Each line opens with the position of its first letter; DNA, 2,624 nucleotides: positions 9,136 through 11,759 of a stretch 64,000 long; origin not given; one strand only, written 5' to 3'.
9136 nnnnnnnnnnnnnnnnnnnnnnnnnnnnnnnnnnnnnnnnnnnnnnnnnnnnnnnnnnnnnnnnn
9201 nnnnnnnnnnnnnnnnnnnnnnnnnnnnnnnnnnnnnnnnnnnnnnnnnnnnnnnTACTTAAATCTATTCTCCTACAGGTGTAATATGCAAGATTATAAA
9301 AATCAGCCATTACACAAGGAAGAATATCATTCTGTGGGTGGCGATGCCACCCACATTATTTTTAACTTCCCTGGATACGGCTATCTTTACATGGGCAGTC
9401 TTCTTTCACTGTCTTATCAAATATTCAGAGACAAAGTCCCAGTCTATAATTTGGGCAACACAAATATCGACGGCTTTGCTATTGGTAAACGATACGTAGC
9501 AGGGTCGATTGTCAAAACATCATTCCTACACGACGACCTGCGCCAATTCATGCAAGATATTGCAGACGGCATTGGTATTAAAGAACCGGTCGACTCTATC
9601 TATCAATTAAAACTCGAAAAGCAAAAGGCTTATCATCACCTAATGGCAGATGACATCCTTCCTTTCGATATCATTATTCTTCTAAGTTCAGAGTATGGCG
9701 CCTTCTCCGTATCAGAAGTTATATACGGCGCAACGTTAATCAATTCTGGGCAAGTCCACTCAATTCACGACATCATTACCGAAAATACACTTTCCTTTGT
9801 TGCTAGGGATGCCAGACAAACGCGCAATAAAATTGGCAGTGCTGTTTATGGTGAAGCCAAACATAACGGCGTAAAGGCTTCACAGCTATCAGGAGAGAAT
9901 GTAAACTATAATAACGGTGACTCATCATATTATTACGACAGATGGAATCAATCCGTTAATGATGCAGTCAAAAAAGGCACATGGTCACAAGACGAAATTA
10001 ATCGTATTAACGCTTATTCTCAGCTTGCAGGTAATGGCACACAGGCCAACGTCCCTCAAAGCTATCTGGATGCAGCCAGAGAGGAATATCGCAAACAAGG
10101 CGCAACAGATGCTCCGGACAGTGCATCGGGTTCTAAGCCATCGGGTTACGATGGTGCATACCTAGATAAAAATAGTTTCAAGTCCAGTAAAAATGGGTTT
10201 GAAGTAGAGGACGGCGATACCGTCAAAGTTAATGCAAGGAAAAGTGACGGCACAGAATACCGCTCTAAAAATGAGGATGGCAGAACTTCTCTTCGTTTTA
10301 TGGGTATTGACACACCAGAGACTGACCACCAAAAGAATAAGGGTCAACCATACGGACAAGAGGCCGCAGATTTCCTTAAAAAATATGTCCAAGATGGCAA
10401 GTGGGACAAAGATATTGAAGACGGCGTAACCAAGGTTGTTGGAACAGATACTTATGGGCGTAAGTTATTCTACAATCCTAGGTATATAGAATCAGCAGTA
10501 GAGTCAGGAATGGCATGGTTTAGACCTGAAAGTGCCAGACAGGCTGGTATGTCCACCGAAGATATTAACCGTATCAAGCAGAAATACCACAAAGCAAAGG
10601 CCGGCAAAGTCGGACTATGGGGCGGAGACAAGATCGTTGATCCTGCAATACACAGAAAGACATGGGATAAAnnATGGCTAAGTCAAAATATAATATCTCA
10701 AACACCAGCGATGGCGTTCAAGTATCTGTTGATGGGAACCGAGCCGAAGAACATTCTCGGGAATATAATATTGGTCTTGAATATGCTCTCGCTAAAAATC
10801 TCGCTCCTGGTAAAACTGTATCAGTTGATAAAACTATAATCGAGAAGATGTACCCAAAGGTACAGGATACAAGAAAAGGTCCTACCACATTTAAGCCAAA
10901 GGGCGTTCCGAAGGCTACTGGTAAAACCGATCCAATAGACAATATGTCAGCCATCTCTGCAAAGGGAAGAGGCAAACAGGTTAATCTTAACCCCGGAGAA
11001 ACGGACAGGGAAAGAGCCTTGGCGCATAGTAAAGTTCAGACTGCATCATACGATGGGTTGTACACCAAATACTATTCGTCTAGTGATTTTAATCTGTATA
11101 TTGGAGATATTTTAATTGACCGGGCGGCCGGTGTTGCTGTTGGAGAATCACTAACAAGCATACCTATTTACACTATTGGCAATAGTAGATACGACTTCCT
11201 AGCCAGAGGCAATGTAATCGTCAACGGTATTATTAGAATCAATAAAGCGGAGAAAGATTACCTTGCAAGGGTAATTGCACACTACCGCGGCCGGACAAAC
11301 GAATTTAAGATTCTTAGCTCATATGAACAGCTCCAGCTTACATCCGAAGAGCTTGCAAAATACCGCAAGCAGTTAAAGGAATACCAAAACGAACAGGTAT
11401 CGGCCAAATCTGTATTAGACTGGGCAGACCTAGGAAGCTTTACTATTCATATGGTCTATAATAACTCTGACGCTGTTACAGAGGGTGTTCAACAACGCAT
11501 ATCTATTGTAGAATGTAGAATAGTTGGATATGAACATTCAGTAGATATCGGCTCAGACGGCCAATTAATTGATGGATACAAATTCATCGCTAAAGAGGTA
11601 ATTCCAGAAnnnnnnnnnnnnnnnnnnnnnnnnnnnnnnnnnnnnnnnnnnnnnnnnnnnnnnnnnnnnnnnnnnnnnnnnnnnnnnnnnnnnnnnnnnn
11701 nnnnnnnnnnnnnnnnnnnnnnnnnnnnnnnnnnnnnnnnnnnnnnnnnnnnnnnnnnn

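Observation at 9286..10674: Tail-tube paralog fused to an apparently intact staphylococcal-nuclease domain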

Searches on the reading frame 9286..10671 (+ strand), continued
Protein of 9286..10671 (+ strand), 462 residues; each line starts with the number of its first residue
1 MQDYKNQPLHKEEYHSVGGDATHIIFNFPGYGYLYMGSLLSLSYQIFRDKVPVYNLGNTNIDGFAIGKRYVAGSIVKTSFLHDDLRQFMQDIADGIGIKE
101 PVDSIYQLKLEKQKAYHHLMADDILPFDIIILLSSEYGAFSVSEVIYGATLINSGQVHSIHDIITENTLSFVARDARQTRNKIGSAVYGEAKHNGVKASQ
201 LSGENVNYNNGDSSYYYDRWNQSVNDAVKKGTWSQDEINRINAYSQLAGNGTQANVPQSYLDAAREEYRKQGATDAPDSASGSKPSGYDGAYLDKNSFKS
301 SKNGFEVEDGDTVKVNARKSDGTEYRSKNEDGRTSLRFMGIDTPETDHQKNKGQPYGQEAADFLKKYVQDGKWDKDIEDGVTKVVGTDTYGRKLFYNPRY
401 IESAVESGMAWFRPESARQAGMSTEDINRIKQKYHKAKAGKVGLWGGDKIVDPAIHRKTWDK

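Call 64: search_protein_families(library=pfam, proteins=[L001:9519-10256:+], max_evalue=0.01)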
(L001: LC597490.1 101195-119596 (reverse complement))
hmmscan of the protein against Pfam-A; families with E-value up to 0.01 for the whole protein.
L001:9519-10256:+ (246 aa): 0 families

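Call 75: find_related_loci(query=A1, collection=genome_contigs, flank=6000)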
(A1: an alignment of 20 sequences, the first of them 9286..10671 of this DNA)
Query A1 (462 aa) in genome_contigs; peptide patterns used: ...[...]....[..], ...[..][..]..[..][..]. (x = any residue, [..] = any of these).
16 stretches matched a pattern, but none encodes a relative of the query by tblastn (E <= 1e-3).

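Call 76: list_cluster_members(proteins=[P0014, P0060])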
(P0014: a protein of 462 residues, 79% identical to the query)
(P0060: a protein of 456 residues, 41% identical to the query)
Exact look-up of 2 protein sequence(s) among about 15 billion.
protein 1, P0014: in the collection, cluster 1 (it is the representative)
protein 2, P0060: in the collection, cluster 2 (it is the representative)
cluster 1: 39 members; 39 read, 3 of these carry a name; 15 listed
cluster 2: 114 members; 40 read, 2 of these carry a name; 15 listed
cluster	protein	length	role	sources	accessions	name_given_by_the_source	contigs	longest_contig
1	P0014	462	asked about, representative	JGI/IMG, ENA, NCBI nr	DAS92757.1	staphylococcal nuclease homologue | MAG TPA: nuclease-like protein [Caudoviricetes sp.]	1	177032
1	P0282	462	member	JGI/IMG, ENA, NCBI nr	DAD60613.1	staphylococcal nuclease homologue | MAG TPA: nuclease-like protein [Caudoviricetes sp.]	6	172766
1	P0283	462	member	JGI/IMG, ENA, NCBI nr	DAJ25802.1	staphylococcal nuclease homologue | MAG TPA: nuclease-like protein [Caudoviricetes sp.]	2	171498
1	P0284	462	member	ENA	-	-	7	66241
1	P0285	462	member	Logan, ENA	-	-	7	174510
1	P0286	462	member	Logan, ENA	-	-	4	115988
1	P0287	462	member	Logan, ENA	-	-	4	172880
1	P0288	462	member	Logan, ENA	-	-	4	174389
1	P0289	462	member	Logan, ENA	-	-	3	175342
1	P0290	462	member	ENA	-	-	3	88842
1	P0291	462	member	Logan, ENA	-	-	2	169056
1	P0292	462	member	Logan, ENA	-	-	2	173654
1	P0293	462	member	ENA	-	-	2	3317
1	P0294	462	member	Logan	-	-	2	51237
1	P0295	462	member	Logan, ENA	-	-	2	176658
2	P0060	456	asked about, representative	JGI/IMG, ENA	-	endonuclease YncB( thermonuclease family)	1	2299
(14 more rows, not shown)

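Call 88: fold_search(model_id=the predicted structure, library=viral)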
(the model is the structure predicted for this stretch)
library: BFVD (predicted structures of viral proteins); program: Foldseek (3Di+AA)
matches with E <= 10: 182; with E <= 0.001: 1
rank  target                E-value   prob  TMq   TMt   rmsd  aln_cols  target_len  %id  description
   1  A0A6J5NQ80            2.7e-06  1.00  0.21  0.08  23.4       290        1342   16  Staphylococcal nuclease (SNase-like), OB-fold [uncultured Caudovirales phage]
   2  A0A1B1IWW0            6.8e-03  1.00  0.18  0.46   8.0       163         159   21  (no name in the UniProt tables at hand)
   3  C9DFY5                2.5e-01  0.14  0.11  0.15  19.5       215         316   12  Gp19 tail tube monomer [Delftia phage PhiW-14]
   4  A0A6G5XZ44            6.5e-01  0.09  0.12  0.20  12.1       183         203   13  (no name in the UniProt tables at hand)
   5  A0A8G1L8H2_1          6.5e-01  0.03  0.09  0.05  25.7       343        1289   11  (no name in the UniProt tables at hand)
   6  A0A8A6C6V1            6.9e-01  0.13  0.12  0.23  13.7       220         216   10  (no name in the UniProt tables at hand)
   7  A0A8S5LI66            7.7e-01  0.08  0.09  0.07  19.5       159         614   12  Tail sheath protein [Myoviridae sp. ctFCq8]
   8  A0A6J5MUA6            9.1e-01  0.05  0.10  0.17  15.1       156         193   13  Uncharacterized protein [uncultured Caudovirales phage]
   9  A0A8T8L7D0            9.6e-01  0.10  0.09  0.17  23.3       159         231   14  (no name in the UniProt tables at hand)
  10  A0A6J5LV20            1.0e+00  0.04  0.11  0.12  15.5       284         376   10  Uncharacterized protein [uncultured Caudovirales phage]
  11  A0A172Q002            1.1e+00  0.08  0.12  0.22  23.0       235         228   17  Major structural protein [Acinetobacter phage vB_AbaM_ME3]
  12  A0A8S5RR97            1.1e+00  0.06  0.09  0.11  20.2       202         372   12  Uncharacterized protein [Podoviridae sp. ctXdu7]
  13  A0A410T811            1.2e+00  0.09  0.11  0.23  18.1       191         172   10  Uncharacterized protein [Pseudomonas phage Henu5]
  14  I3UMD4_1              1.3e+00  0.13  0.10  0.06  16.1       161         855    8  Tail protein [Colwellia phage 9A]
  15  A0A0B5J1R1            1.3e+00  0.05  0.08  0.16  20.9       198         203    7  Uncharacterized protein [Pandoravirus inopinatum]
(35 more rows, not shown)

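Call 89: find_encoding_contigs(protein=P0017, flank=6000, max_places=1)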
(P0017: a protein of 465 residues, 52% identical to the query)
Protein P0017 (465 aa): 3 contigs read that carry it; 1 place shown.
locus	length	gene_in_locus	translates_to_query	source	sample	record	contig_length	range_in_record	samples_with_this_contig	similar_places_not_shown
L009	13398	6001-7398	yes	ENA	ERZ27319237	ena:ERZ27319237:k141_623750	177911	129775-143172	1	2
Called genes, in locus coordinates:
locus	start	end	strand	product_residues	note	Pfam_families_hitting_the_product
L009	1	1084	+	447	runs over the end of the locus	-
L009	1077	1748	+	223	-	-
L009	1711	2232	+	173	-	-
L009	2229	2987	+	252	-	-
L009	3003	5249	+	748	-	-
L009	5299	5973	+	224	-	-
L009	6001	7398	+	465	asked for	PF00565:SNase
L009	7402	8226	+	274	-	-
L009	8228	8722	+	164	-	-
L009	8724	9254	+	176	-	-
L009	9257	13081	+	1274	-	-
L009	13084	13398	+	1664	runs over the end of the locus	-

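Call 90: find_encoding_contigs(protein=P0069, flank=6000, max_places=1)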
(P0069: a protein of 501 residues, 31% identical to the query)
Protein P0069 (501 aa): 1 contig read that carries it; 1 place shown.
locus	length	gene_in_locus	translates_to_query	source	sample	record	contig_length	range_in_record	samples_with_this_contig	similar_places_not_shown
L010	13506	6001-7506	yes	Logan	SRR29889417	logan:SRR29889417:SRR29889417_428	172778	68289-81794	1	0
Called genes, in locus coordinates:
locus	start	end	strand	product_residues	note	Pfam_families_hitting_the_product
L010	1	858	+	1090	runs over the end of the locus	-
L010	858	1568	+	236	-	-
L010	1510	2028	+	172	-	-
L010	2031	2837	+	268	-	-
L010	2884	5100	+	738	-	-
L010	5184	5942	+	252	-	-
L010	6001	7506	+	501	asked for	PF00565:SNase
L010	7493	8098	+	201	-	-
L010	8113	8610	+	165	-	-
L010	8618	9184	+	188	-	-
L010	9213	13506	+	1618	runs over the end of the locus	PF14890:Intein_splicing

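Call 92: find_encoding_contigs(protein=P0022, flank=3000, max_places=1)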
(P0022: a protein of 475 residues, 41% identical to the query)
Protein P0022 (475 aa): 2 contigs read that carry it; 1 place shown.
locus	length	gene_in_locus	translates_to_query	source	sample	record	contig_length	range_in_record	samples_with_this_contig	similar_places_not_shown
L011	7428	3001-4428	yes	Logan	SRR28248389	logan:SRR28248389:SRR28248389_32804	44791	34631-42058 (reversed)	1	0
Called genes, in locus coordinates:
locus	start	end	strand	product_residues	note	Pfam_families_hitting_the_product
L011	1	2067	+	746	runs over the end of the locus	-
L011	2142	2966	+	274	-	-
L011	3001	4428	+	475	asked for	PF00565:SNase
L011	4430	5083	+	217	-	-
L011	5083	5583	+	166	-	-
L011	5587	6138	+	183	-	-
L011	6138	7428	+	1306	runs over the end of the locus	-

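Call 93: find_encoding_contigs(protein=P0049, flank=3000, max_places=1)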
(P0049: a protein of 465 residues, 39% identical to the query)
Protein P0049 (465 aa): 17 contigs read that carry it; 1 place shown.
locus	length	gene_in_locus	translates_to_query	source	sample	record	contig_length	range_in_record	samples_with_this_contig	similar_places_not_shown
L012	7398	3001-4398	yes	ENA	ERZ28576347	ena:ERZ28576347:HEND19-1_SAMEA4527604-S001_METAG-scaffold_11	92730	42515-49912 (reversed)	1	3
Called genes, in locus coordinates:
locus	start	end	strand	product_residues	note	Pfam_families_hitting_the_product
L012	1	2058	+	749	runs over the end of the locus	-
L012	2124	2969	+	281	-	-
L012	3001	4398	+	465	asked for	PF00565:SNase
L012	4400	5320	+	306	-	-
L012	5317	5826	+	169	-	-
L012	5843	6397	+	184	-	-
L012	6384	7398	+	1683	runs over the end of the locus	PF14890:Intein_splicing, PF14528:LAGLIDADG_3 (faint)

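Call 94: find_encoding_contigs(protein=P0018, flank=3000, max_places=1)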
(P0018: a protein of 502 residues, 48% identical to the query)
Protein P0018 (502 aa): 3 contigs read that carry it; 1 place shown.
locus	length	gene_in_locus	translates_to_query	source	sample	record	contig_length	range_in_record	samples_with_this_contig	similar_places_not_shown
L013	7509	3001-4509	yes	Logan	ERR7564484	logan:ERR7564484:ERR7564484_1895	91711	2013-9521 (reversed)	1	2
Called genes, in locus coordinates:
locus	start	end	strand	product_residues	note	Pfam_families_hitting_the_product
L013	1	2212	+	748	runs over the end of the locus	-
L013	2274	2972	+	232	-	-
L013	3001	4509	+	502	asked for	PF00565:SNase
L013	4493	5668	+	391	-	-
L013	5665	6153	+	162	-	-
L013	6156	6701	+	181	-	-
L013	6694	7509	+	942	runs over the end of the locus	?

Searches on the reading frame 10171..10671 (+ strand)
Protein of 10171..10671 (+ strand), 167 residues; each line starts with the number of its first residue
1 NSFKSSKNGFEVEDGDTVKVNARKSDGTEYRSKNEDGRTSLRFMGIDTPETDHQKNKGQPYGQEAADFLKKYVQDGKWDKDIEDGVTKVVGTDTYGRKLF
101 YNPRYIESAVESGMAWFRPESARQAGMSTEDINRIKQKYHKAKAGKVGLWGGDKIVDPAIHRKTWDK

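Call 100: find_homologous_proteins(query=window:10171-10671:+, max_evalue=0.001)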
Query window:10171-10671:+: 54 candidates shared short words with the query, none scored E <= 0.001.

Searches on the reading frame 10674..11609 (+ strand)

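Call 3: search_protein_families(library=pfam, proteins=[window:10674-11609:+], max_evalue=0.1)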
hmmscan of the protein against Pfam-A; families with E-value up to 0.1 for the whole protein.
window:10674-11609:+ (312 aa): 1 family
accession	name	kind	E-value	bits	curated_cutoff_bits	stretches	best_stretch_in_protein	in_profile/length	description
PF12729.13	4HB_MCP_1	-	0.0079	16.2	27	1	163-254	46-135/181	Four helix bundle sensory module for signal transduction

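Call 4: search_protein_families(library=phrogs, proteins=[window:10674-11609:+], max_evalue=0.01)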
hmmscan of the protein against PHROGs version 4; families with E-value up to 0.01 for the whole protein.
window:10674-11609:+ (312 aa): 2 families
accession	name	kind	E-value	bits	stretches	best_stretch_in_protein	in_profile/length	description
phrog_33096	-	unknown function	3.1e-05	24.5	1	129-204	22-98/256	-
phrog_14030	-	unknown function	0.0087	16.4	0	121-156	132-167/273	-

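Call 64: search_protein_families(library=pfam, proteins=[window:10674-11609:+], max_evalue=0.01)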
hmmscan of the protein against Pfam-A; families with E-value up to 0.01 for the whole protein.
window:10674-11609:+ (312 aa): 1 family
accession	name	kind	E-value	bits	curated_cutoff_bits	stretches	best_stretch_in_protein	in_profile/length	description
PF12729.13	4HB_MCP_1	-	0.0079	16.2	27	0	163-254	46-135/181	Four helix bundle sensory module for signal transduction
